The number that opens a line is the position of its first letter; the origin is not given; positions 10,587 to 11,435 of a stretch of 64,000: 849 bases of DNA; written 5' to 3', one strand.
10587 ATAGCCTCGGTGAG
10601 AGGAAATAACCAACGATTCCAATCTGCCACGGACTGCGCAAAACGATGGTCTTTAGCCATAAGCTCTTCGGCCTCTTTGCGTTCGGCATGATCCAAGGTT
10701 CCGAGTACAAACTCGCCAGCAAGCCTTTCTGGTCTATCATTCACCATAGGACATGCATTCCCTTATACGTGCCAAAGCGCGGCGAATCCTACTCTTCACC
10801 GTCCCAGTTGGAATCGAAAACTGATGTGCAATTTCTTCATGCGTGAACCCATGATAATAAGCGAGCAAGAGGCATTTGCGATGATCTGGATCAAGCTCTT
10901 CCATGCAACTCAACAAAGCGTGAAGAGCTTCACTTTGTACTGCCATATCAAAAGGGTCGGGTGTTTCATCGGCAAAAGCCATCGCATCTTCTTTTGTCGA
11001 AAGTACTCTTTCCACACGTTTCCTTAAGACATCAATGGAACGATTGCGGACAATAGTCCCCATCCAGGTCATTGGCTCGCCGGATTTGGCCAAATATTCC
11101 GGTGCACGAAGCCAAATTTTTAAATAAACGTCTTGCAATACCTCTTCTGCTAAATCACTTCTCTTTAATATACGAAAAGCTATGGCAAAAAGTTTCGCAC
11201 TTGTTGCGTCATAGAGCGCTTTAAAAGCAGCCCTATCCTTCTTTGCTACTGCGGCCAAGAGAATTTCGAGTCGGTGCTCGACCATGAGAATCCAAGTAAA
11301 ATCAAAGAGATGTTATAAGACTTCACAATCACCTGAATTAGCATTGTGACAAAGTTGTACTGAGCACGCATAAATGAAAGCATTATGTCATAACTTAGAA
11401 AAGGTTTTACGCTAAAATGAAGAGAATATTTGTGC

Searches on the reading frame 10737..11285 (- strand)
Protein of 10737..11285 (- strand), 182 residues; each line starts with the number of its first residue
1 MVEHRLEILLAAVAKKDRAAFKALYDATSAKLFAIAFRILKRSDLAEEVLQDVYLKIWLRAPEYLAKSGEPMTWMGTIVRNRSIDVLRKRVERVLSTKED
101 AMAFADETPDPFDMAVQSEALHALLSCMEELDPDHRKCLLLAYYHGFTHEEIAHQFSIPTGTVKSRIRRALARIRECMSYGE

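Call 15: search_protein_families(library=pfam, proteins=[window:10737-11285:-], max_evalue=0.001)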
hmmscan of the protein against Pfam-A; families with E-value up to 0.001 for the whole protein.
window:10737-11285:- (182 aa): 4 families
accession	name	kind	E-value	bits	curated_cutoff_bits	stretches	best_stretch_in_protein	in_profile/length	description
PF08281.18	Sigma70_r4_2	-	2.9e-16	59.3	25.7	1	122-174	2-54/54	Sigma-70, region 4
PF04545.22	Sigma70_r4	-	3.6e-16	58.8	24.1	1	127-176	1-50/50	Sigma-70, region 4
PF04542.20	Sigma70_r2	-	5.2e-12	45.8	24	1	24-90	1-68/71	Sigma-70 region 2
PF07638.17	Sigma70_ECF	-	1.1e-05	25.9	21.1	1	113-174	118-179/185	ECF sigma factor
